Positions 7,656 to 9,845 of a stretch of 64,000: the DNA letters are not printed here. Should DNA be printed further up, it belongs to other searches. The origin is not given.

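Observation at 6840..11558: The terminal module is KS0-FMO-ACP-TE, with an in-line Baeyer-Villiger-type oxygenase immediately before chain release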

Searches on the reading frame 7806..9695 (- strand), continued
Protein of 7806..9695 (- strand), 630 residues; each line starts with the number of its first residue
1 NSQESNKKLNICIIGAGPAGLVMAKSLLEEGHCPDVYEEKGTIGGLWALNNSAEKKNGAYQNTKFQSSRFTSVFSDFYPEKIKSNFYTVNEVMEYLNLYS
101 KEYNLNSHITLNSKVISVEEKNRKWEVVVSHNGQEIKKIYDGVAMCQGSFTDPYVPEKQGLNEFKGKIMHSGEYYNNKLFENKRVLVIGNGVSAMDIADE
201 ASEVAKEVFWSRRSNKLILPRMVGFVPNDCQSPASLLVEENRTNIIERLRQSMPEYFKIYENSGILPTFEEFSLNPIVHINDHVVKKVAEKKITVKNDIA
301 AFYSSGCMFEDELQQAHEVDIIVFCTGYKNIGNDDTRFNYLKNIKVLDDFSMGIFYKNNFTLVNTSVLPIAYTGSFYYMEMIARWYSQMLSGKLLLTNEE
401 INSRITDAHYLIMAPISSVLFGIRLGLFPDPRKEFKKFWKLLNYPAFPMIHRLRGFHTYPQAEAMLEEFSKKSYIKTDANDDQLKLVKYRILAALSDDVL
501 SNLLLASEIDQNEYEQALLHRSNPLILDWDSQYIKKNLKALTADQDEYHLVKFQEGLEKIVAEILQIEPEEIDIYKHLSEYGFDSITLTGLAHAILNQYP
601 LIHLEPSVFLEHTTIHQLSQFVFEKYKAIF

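Call 55: find_encoding_contigs(protein=P0029, flank=10000, max_places=2)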
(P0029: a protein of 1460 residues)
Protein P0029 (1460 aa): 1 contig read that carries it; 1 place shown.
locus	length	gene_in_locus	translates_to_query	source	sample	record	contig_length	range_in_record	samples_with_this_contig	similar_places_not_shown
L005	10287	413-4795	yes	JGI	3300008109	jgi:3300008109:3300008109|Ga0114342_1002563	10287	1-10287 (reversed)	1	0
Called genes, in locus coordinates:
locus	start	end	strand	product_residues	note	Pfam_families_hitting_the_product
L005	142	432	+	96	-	-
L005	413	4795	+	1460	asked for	PF00109:ketoacyl-synt, PF02801:Ketoacyl-synt_C, PF00743:FMO-like, PF07992:Pyr_redox_2, PF13450:NAD_binding_8 (weak), PF13738:Pyr_redox_3, PF00550:PP-binding, PF00975:Thioesterase, +2 more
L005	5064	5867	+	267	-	PF00557:Peptidase_M24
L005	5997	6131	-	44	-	-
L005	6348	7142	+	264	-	PF08448:PAS_4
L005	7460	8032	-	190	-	PF06508:QueC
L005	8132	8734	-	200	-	-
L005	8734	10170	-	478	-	-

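Call 56: list_cluster_members(proteins=[P0037, P0038, P0039, P0041, P0042, P0044, P0045, P0046, P0047, P0049])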
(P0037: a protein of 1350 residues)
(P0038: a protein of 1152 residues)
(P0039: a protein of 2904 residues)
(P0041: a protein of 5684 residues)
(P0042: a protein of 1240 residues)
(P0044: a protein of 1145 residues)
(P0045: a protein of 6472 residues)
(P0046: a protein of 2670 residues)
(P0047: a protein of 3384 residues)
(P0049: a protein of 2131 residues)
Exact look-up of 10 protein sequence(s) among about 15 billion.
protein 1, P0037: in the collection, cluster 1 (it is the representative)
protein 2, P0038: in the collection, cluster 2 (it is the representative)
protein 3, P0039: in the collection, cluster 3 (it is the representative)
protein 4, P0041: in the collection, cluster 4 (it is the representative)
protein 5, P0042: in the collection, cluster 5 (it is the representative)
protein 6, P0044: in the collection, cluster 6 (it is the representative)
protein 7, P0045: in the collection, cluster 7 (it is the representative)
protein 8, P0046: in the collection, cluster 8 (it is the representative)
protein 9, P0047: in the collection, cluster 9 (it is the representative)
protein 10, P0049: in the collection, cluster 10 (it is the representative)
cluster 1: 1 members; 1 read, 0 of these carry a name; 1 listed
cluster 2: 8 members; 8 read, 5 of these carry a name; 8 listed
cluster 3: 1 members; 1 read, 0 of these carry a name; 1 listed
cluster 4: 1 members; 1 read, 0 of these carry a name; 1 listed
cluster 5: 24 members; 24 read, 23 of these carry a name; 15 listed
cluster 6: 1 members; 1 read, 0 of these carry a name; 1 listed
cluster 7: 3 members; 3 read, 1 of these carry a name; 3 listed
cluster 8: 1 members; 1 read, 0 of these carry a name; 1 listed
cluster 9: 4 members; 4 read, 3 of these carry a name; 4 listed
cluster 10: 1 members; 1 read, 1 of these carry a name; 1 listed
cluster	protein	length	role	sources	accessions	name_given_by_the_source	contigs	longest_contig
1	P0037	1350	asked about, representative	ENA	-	-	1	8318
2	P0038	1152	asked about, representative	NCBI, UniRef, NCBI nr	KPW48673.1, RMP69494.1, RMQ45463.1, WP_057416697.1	beta-ketoacyl synthase N-terminal-like domain-containing protein [Pseudomonas syringae ... | beta-ketoacyl synthase N-terminal-like domain-containing protein n=1 Tax=Pseudomonas ...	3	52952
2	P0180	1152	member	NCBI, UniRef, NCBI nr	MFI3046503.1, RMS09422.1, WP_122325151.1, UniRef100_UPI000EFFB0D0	Type I polyketide synthase [Pseudomonas coronafaciens pv. coronafaciens] | beta-ketoacyl synthase N-terminal-like domain-containing protein n=1 Tax=Pseudomonas ... | beta-ketoacyl synthase N-terminal-like domain-containing protein [Pseudomonas ...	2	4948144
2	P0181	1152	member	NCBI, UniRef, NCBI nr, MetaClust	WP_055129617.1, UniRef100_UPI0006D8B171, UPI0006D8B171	beta-ketoacyl synthase N-terminal-like domain-containing protein [Pseudomonas ... | beta-ketoacyl synthase N-terminal-like domain-containing protein n=1 Tax=Pseudomonas ... | status=active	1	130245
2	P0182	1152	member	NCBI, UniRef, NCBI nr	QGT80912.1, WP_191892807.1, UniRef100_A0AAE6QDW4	beta-ketoacyl synthase N-terminal-like domain-containing protein [Pseudomonas ... | SidA/IucD/PvdA family monooxygenase n=1 Tax=Pseudomonas coronafaciens pv. coronafaciens ...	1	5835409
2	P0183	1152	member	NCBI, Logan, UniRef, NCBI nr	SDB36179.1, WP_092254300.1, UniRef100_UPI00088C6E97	beta-ketoacyl synthase N-terminal-like domain-containing protein [Pseudomonas sp. ... | beta-ketoacyl synthase N-terminal-like domain-containing protein n=1 Tax=Pseudomonas sp. ...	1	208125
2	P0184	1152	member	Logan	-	-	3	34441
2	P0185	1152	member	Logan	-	-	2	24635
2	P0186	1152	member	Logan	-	-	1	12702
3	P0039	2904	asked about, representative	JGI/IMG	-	-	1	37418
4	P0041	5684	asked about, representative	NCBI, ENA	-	-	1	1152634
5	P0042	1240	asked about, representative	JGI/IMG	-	3-oxoacyl-(acyl-carrier-protein) synthase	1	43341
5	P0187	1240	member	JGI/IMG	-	3-oxoacyl-(acyl-carrier-protein) synthase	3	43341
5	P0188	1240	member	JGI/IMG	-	3-oxoacyl-(acyl-carrier-protein) synthase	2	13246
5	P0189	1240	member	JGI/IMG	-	3-oxoacyl-(acyl-carrier-protein) synthase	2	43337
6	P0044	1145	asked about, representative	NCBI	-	-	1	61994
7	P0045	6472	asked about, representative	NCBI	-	-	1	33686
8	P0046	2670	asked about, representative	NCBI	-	-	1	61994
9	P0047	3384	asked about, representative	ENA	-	-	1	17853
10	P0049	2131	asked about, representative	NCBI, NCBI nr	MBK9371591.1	MAG: KR domain-containing protein [Deltaproteobacteria bacterium] | KR domain-containing protein [Deltaproteobacteria bacterium]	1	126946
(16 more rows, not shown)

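Call 57: search_dna_similar(query=window:8088-9680:-, collection=plasmids, mode=protein, max_evalue=1e-20, max_rows=25)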
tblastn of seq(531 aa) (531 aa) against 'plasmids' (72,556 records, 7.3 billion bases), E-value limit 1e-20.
Records with a match: 256; places in all: 256; records where one place covers at least 80% of the query: 67.
Best place of each record, by identity: <60% 256.
By first word of the organism name: Escherichia 214; Klebsiella 9; Salmonella 8; Rhodococcus 3; Agrobacterium 2; Burkholderia 2; Azospirillum 2; Thioclava 2; Rhizobium 1; Ensifer 1; and 12 more.
By predicted mobility (MOB-suite, as given by PLSDB): conjugative 222; non-mobilizable 18; mobilizable 16.
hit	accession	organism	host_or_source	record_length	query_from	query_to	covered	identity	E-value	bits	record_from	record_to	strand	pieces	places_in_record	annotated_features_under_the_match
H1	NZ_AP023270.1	Agrobacterium vitis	Vitis vinifera,grapevine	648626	3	530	99%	47.0%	2e-166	530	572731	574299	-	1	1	amino acid adenylation domain-containing protein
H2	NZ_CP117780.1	Burkholderia sp. FERM BP-3421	soil sample,soil sample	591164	5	531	99%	45.7%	2e-163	521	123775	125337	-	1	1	SDR family NAD(P)-dependent oxidoreductase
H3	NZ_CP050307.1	Rhizobium lusitanum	Oxytropis pumilio,cell culture,root ...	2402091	3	530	99%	45.7%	1e-162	519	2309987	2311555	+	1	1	none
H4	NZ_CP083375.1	Ensifer canadensis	Melilotus albus,Cell Culture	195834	5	531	99%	45.2%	5e-161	514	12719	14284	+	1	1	FAD-dependent oxidoreductase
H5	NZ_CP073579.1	Photobacterium sp. GJ3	-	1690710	2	513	96%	34.2%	1e-84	293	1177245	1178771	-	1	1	record has no annotation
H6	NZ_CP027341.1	Escherichia coli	Homo sapiens,stool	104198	3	513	96%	28.2%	6e-49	221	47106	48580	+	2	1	SemiSWEET transporter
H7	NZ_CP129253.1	Escherichia coli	Homo sapiens,anal swab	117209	3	513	96%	28.2%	1e-48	221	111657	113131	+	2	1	SemiSWEET transporter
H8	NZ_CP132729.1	Escherichia coli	-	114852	3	513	96%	28.2%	1e-48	221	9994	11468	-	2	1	SemiSWEET transporter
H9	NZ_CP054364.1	Escherichia coli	Homo sapiens,whole organism,rectal swab ...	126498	3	513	96%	28.2%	6e-59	218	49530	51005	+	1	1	FAD-dependent oxidoreductase | SemiSWEET transporter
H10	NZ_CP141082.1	Escherichia coli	Homo sapiens,Infected Human Urine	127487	3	513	96%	28.2%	6e-59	218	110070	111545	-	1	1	FAD-dependent oxidoreductase | SemiSWEET transporter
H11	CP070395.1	Escherichia coli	food,chicken meat inner strip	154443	3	513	96%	28.2%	5e-59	219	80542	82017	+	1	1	NAD(P)-binding domain-containing protein | SemiSWEET transporter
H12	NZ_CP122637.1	Escherichia coli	Sus scrofa,feces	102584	3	513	96%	28.0%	4e-58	216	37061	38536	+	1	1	FAD-dependent oxidoreductase | SemiSWEET transporter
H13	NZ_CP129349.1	Escherichia coli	Homo sapiens,stool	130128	3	513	96%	28.0%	4e-58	216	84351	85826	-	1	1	FAD-dependent oxidoreductase | SemiSWEET transporter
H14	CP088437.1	Escherichia coli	Homo sapiens,blood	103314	3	513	96%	28.0%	4e-58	216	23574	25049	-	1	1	NAD(P)-binding domain-containing protein | SemiSWEET transporter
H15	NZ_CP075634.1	Escherichia coli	Homo sapiens,stool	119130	3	513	96%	28.0%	4e-58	216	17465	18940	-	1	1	FAD-dependent oxidoreductase | SemiSWEET transporter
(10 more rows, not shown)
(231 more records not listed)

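Call 58: get_annotated_region(hit=H2, flank=20000)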
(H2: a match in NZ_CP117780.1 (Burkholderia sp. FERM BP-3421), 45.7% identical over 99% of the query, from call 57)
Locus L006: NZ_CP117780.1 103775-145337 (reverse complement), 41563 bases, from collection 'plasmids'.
description: Burkholderia sp. FERM BP-3421 plasmid p1, complete sequence
organism: Burkholderia sp. FERM BP-3421 (NCBI taxid 1494466)
taxonomy: Bacteria; Pseudomonadota; Betaproteobacteria; Burkholderiales; Burkholderiaceae; Burkholderia; Burkholderia sp. FERM BP-3421
host: -; source: soil sample,soil sample; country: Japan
typing (MOB-suite, as given by PLSDB): non-mobilizable
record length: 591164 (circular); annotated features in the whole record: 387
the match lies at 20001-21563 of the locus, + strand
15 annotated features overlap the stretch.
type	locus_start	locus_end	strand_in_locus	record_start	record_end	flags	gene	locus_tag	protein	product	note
CDS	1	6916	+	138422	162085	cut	-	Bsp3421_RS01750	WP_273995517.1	non-ribosomal peptide synthetase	-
CDS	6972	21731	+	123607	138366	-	-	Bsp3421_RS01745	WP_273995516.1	SDR family NAD(P)-dependent oxidoreductase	-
CDS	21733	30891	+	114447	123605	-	-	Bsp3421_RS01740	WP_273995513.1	alpha/beta fold hydrolase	-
CDS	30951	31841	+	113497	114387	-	fabD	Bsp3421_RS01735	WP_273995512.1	ACP S-malonyltransferase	GO:0006633 - fatty acid biosynthetic process [Evidence IEA]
CDS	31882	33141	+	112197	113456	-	-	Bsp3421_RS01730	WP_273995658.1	hydroxymethylglutaryl-CoA synthase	GO:0006084 - acetyl-CoA metabolic process [Evidence IEA]; GO:0010142 - farnesyl diphosphate biosynthetic process, ...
CDS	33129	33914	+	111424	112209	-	-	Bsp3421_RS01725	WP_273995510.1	enoyl-CoA hydratase/isomerase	-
CDS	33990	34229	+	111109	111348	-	-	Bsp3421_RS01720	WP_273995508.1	acyl carrier protein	-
CDS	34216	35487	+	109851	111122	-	-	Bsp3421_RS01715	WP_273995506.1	beta-ketoacyl synthase N-terminal-like domain-containing protein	-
CDS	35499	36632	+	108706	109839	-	fabD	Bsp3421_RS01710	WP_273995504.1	ACP S-malonyltransferase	GO:0006633 - fatty acid biosynthetic process [Evidence IEA]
CDS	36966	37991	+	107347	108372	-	-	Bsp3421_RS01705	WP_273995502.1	TauD/TfdA family dioxygenase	-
CDS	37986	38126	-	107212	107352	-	-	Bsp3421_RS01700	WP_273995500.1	hypothetical protein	-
CDS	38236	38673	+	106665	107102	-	-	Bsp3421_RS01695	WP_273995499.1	lipocalin-like domain-containing protein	-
CDS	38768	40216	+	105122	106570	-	-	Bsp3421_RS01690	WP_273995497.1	cytochrome P450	-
CDS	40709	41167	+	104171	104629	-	-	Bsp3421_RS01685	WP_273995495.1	GNAT family N-acetyltransferase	-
CDS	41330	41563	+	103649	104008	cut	-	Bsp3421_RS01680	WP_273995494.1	nucleotidyltransferase family protein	-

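Call 61: find_encoding_contigs(protein=P0018, flank=10000, max_places=1)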
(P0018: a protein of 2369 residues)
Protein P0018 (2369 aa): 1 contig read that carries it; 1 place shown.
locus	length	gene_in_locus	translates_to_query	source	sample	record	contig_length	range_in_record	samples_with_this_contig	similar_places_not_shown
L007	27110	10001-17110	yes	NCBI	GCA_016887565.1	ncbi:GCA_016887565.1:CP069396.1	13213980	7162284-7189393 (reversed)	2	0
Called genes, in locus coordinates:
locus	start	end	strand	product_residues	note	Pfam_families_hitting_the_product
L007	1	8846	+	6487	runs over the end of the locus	PF14765:PS-DH, PF00550:PP-binding, PF00109:ketoacyl-synt, PF00550:PP-binding, PF02801:Ketoacyl-synt_C, PF16197:KAsynt_C_assoc, PF21089:PKS_DH_N, PF22336:RhiE-like_linker, +38 more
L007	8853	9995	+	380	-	PF00296:Bac_luciferase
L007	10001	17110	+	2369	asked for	PF00109:ketoacyl-synt, PF02801:Ketoacyl-synt_C, PF16197:KAsynt_C_assoc, PF22336:RhiE-like_linker, PF22621:CurL-like_PKS_C, PF00743:FMO-like, PF07992:Pyr_redox_2, PF13738:Pyr_redox_3, +13 more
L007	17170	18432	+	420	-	PF01154:HMG_CoA_synt_N, PF08540:HMG_CoA_synt_C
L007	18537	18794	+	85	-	PF00550:PP-binding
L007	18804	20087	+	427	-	PF00109:ketoacyl-synt, PF02801:Ketoacyl-synt_C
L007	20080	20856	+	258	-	PF00378:ECH_1, PF16113:ECH_2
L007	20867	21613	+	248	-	PF00378:ECH_1, PF16113:ECH_2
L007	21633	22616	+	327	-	PF00698:Acyl_transf_1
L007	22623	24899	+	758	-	PF00698:Acyl_transf_1, PF21607:FabD_helical_ins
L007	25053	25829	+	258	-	PF00557:Peptidase_M24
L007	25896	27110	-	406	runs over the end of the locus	PF00067:p450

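Call 62: find_encoding_contigs(protein=P0030, flank=10000, max_places=1)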
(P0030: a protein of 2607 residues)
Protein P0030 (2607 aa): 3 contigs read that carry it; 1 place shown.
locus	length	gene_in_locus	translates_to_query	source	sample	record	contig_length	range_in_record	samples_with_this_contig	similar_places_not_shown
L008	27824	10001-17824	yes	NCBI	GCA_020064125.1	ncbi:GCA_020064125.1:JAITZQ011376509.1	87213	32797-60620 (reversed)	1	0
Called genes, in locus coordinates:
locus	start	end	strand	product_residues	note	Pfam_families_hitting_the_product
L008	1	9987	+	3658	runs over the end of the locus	PF23525:Methyltransf_36, PF00109:ketoacyl-synt, PF02801:Ketoacyl-synt_C, PF16197:KAsynt_C_assoc, PF22336:RhiE-like_linker, PF22621:CurL-like_PKS_C, PF08659:KR, PF00550:PP-binding, +20 more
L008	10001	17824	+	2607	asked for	PF00109:ketoacyl-synt, PF02801:Ketoacyl-synt_C, PF16197:KAsynt_C_assoc, PF22336:RhiE-like_linker, PF22621:CurL-like_PKS_C, PF21394:Beta-ketacyl_N, PF00106:adh_short, PF08659:KR, +14 more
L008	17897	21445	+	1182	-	PF00109:ketoacyl-synt, PF02801:Ketoacyl-synt_C, PF16197:KAsynt_C_assoc, PF22621:CurL-like_PKS_C, PF22336:RhiE-like_linker, PF00550:PP-binding, PF00109:ketoacyl-synt, PF02801:Ketoacyl-synt_C, +3 more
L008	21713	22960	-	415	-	PF00067:p450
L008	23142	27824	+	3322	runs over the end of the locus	PF21089:PKS_DH_N, PF14765:PS-DH, PF08659:KR, PF08241:Methyltransf_11, PF08242:Methyltransf_12, PF13489:Methyltransf_23, PF00550:PP-binding, PF00109:ketoacyl-synt, +19 more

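Call 63: find_encoding_contigs(protein=P0028, flank=10000, max_places=1)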
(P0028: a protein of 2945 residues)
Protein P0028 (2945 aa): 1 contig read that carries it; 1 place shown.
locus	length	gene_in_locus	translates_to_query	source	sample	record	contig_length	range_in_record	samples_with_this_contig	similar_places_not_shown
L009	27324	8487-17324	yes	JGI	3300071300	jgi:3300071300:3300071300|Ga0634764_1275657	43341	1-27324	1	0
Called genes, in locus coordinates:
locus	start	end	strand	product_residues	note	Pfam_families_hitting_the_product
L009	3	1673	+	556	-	?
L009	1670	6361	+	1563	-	PF18563:TubC_N (weak), PF00668:Condensation, PF00501:AMP-binding, PF13193:AMP-binding_C, PF00550:PP-binding, PF00668:Condensation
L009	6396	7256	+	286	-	PF00698:Acyl_transf_1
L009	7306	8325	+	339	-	PF00698:Acyl_transf_1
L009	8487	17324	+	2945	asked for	PF21089:PKS_DH_N, PF14765:PS-DH, PF00109:ketoacyl-synt, PF02801:Ketoacyl-synt_C, PF16197:KAsynt_C_assoc, PF22336:RhiE-like_linker, PF22621:CurL-like_PKS_C, PF21394:Beta-ketacyl_N, +17 more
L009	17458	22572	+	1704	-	PF00550:PP-binding, PF00109:ketoacyl-synt, PF02801:Ketoacyl-synt_C, PF16197:KAsynt_C_assoc, PF22336:RhiE-like_linker, PF22621:CurL-like_PKS_C, PF00550:PP-binding, PF00109:ketoacyl-synt, +7 more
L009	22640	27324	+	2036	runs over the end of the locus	PF00109:ketoacyl-synt, PF00108:Thiolase_N (weak), PF02801:Ketoacyl-synt_C, PF16197:KAsynt_C_assoc, PF22336:RhiE-like_linker, PF22621:CurL-like_PKS_C, PF08659:KR, PF00550:PP-binding, +2 more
